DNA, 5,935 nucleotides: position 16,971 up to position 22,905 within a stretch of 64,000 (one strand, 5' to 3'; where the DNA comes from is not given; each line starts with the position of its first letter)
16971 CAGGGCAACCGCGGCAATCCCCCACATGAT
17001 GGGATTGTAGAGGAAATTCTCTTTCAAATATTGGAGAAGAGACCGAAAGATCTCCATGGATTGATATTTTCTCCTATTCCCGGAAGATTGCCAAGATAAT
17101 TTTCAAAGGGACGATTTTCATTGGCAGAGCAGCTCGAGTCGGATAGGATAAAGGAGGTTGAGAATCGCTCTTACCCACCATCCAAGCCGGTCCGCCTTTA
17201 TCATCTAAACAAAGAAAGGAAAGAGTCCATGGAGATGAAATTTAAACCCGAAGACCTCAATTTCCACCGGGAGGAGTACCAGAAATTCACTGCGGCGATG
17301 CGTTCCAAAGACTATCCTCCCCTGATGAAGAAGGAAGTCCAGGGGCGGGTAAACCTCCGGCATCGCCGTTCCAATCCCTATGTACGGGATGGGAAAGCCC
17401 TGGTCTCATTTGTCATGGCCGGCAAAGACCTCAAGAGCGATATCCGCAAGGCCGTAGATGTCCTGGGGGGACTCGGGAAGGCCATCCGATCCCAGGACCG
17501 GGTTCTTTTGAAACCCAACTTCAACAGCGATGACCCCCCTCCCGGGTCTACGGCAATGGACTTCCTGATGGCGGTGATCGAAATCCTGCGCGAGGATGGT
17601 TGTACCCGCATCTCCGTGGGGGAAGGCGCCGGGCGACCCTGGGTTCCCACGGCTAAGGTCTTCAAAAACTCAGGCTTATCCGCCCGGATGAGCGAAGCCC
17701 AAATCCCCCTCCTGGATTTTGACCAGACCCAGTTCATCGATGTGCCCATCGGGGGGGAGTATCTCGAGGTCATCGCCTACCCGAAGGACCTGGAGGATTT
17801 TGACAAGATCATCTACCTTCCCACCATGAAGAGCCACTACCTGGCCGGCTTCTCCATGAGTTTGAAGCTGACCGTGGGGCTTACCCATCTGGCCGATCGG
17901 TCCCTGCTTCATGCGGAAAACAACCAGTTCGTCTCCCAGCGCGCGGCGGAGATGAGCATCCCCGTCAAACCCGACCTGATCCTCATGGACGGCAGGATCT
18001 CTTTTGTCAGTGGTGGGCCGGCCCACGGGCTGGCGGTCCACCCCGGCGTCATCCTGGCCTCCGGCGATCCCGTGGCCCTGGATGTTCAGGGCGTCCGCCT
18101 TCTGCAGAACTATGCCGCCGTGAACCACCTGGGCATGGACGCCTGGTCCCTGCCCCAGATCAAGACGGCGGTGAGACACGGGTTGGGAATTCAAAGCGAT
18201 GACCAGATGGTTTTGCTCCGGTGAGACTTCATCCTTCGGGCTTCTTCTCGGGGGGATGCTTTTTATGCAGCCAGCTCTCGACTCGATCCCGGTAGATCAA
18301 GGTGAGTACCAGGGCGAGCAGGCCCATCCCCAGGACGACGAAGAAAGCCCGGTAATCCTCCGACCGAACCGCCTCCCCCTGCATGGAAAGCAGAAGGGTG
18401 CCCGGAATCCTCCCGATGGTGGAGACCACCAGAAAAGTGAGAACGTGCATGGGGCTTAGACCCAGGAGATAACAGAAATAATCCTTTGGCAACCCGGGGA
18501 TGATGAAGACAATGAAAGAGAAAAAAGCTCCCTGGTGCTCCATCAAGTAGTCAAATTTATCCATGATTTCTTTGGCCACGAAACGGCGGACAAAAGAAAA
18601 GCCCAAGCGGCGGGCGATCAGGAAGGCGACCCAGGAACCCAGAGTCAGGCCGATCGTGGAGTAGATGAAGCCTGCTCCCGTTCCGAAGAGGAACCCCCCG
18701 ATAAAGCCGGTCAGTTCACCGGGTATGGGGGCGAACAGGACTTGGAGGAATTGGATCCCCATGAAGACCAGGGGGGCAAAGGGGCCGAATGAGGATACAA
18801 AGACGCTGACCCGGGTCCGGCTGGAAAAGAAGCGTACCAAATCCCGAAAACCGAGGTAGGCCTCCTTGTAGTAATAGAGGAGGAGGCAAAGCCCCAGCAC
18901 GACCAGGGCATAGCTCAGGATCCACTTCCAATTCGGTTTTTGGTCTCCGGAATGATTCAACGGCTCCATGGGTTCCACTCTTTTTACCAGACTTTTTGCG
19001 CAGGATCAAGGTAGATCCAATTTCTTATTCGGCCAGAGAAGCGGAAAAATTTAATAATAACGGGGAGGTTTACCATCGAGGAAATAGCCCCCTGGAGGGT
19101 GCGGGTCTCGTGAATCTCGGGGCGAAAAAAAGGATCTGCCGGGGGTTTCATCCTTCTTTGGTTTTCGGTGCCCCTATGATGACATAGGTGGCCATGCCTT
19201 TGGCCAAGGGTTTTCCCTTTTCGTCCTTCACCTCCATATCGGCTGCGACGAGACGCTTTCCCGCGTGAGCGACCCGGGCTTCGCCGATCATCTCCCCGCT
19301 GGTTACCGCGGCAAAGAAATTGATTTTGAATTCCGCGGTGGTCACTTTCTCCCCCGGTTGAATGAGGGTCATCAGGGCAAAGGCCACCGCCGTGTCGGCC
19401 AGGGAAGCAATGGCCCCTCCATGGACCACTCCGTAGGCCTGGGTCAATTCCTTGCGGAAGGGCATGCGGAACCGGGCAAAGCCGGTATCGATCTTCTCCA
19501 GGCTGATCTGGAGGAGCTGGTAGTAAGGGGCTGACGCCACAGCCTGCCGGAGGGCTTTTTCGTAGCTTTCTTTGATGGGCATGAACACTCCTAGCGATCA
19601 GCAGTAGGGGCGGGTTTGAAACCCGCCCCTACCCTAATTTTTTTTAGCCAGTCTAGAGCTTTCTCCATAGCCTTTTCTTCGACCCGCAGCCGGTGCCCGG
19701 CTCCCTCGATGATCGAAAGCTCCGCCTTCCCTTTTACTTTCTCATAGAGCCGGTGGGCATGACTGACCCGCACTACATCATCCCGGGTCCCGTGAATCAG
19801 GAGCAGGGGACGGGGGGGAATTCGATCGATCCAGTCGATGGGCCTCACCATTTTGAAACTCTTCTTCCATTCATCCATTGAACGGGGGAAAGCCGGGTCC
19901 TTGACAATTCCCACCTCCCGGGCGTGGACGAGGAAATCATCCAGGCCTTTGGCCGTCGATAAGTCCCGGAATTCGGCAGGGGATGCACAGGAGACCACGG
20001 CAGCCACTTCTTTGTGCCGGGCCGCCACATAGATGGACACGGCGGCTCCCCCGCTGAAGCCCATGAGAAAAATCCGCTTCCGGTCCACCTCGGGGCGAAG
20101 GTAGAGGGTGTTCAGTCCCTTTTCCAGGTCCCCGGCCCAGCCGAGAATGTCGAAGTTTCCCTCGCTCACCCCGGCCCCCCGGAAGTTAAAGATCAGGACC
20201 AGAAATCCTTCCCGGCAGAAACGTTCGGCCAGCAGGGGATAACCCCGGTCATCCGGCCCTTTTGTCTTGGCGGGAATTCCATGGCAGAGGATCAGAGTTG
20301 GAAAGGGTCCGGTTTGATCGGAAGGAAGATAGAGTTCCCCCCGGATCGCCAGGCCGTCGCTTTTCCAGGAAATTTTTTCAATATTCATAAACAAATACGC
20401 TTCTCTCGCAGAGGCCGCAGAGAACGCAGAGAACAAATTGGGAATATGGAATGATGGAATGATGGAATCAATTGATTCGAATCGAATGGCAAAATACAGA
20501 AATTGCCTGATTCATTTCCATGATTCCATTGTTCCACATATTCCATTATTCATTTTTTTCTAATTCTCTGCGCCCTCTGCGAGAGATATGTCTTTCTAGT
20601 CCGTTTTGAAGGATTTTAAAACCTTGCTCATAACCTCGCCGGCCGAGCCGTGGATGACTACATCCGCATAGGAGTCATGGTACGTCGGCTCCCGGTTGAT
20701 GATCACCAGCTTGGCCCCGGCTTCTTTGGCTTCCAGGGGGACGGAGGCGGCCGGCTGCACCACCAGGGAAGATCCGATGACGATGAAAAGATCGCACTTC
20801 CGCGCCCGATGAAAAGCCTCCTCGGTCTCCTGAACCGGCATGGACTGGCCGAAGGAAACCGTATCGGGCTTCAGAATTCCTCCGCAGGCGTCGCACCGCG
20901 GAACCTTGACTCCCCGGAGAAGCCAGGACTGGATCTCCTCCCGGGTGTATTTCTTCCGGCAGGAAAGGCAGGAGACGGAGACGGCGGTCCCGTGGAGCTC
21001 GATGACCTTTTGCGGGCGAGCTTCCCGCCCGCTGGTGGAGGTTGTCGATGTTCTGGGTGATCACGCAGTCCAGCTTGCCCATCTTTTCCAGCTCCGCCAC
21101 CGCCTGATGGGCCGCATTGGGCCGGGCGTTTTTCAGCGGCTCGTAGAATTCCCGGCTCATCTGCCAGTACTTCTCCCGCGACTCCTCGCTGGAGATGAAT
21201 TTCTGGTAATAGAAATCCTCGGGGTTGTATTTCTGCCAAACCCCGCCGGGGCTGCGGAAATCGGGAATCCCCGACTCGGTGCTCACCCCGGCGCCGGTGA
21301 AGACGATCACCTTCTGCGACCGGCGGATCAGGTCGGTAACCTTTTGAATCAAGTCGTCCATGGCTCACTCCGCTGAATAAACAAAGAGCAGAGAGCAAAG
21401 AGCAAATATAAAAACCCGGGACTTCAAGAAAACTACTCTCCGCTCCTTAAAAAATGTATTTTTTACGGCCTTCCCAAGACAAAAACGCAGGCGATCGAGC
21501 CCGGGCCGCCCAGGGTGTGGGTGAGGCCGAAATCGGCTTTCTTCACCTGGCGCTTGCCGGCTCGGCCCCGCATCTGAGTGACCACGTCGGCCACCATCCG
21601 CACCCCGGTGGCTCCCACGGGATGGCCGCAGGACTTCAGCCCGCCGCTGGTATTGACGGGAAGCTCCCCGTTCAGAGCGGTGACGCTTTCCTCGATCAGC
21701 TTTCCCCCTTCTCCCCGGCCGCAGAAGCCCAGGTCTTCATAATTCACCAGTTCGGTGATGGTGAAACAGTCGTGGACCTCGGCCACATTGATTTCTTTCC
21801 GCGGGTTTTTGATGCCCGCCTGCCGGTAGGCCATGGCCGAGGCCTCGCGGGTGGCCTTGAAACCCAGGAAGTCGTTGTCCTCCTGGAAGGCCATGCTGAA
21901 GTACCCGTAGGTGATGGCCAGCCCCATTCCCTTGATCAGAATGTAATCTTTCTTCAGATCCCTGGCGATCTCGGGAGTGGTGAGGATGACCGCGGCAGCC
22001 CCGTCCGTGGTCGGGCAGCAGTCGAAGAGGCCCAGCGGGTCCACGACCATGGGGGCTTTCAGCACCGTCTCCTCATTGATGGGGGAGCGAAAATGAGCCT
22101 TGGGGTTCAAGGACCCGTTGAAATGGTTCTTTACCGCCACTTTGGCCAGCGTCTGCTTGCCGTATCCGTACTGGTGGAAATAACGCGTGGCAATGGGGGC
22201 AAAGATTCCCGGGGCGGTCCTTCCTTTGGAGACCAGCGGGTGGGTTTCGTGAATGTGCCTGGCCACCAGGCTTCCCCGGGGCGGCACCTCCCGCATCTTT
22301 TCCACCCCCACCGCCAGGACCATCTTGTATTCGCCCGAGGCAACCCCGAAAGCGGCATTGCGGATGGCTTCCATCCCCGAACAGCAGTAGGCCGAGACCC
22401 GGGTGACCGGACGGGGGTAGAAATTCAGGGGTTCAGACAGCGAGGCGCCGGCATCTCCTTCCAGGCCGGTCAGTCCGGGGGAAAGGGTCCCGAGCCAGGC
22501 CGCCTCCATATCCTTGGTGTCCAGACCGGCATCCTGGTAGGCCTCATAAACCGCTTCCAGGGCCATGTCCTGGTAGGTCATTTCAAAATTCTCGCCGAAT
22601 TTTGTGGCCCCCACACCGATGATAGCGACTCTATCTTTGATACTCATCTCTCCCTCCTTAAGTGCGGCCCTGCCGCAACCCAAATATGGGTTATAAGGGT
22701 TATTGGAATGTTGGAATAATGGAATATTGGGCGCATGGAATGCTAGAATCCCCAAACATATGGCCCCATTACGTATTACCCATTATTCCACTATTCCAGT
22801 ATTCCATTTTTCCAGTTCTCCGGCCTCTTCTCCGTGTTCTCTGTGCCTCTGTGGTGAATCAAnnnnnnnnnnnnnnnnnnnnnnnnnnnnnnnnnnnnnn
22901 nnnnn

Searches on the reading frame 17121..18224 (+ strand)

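Call 27: search_protein_families(library=pfam, proteins=[window:17121-18224:+], max_evalue=0.0001)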
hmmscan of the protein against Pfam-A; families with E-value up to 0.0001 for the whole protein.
window:17121-18224:+ (367 aa): 1 family
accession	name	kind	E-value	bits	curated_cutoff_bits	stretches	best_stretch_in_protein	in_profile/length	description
PF04015.17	DUF362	-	3e-41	142.1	24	1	128-325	1-199/200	Domain of unknown function (DUF362)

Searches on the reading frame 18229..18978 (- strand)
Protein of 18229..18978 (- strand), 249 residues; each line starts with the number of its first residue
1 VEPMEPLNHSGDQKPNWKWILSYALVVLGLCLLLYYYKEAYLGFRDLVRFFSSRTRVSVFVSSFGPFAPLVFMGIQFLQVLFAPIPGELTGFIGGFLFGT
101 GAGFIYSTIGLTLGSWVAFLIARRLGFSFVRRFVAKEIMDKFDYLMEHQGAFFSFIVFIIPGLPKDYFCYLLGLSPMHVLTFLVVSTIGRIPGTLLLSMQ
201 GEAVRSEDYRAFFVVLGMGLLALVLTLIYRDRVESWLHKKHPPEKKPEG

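Call 27: search_protein_families(library=pfam, proteins=[window:18229-18978:-], max_evalue=0.0001)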
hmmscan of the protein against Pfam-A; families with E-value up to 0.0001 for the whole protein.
window:18229-18978:- (249 aa): 1 family
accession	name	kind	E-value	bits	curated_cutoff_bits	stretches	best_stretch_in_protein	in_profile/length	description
PF09335.16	VTT_dom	-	1.9e-24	86.9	33.9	1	85-201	1-121/123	VTT domain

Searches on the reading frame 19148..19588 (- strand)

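Call 29: search_protein_families(library=pfam, proteins=[window:19148-19588:-], max_evalue=0.001)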
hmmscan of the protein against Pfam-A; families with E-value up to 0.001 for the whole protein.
window:19148-19588:- (146 aa): 3 families
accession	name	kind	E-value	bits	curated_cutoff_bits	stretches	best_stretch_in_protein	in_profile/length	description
PF03061.28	4HBT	-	2.9e-18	66.4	20.6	1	52-126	1-76/79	Thioesterase superfamily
PF14539.12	DUF4442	-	1.2e-10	42.1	25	1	16-135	9-130/132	Domain of unknown function (DUF4442)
PF13622.12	4HBT_3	-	1.1e-05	26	24.3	1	52-135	8-82/83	Acyl-CoA thioesterase N-terminal domain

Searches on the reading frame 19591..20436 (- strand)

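Call 27: search_protein_families(library=pfam, proteins=[window:19591-20436:-], max_evalue=0.0001)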
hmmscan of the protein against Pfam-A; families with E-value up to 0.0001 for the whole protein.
window:19591-20436:- (281 aa): 10 families
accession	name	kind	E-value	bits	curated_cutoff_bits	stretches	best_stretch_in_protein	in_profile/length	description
PF12146.15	Hydrolase_4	-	1.7e-15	57.4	27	2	65-154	19-111/239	Serine aminopeptidase, S33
PF00561.26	Abhydrolase_1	-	3.3e-14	53.6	25.8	1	46-162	1-112/245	alpha/beta hydrolase fold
PF20434.5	BD-FAE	-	2.7e-11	43.8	26.8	1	35-233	3-214/215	BD-FAE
PF02129.25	Peptidase_S15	-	1.1e-10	42.1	23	1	27-164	1-141/262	X-Pro dipeptidyl-peptidase (S15 family)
PF00326.27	Peptidase_S9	-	8.1e-10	39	22.6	1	75-266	12-208/213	Prolyl oligopeptidase family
PF02230.22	Abhydrolase_2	-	5.5e-09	36.6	23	0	117-151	102-137/217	Phospholipase/Carboxylesterase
PF12697.13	Abhydrolase_6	-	1.6e-08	36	26.3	1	48-253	1-208/217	Alpha/beta hydrolase family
PF01738.24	DLH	-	2.1e-07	31.2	21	0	103-149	80-126/217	Dienelactone hydrolase family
PF08840.17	BAAT_C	-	1.1e-06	29.3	20.9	1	105-251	7-161/210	BAAT / Acyl-CoA thioester hydrolase C terminal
PF05448.18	AXE1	-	1.9e-05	24.1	21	0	114-149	170-205/321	Acetyl xylan esterase (AXE1)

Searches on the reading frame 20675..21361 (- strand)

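Call 27: search_protein_families(library=pfam, proteins=[window:20675-21361:-], max_evalue=0.0001)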
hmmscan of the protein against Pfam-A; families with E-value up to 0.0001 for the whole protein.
window:20675-21361:- (228 aa): 1 family
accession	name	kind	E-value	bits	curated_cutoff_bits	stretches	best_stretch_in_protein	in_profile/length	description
PF02146.23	SIR2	-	1.5e-25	90.6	24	1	23-115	1-96/180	Sir2 family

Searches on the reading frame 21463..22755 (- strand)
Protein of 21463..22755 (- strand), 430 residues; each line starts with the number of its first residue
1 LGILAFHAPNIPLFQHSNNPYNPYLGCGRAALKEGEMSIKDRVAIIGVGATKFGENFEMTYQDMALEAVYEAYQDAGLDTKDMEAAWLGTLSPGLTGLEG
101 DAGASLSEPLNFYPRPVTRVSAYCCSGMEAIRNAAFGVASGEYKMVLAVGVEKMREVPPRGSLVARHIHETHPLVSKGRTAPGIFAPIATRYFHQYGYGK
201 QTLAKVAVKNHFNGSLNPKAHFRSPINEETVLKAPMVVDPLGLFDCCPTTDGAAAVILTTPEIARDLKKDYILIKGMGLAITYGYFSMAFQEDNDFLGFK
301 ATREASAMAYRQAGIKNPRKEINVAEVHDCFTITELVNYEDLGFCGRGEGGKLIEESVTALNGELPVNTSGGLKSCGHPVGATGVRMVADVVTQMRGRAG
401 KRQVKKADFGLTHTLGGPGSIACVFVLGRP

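Call 27: search_protein_families(library=pfam, proteins=[window:21463-22755:-], max_evalue=0.0001)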
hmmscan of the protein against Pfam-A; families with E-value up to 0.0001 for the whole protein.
window:21463-22755:- (430 aa): 3 families
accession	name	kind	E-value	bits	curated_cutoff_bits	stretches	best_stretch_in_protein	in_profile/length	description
PF22691.2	Thiolase_C_1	-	4.1e-47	160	28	1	289-429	8-144/144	Thiolase C-terminal domain-like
PF00108.29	Thiolase_N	-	1.8e-21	77.1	26.4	1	43-260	1-258/260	Thiolase, N-terminal domain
PF02803.24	Thiolase_C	-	6.1e-10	39.2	27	1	304-405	26-107/123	Thiolase, C-terminal domain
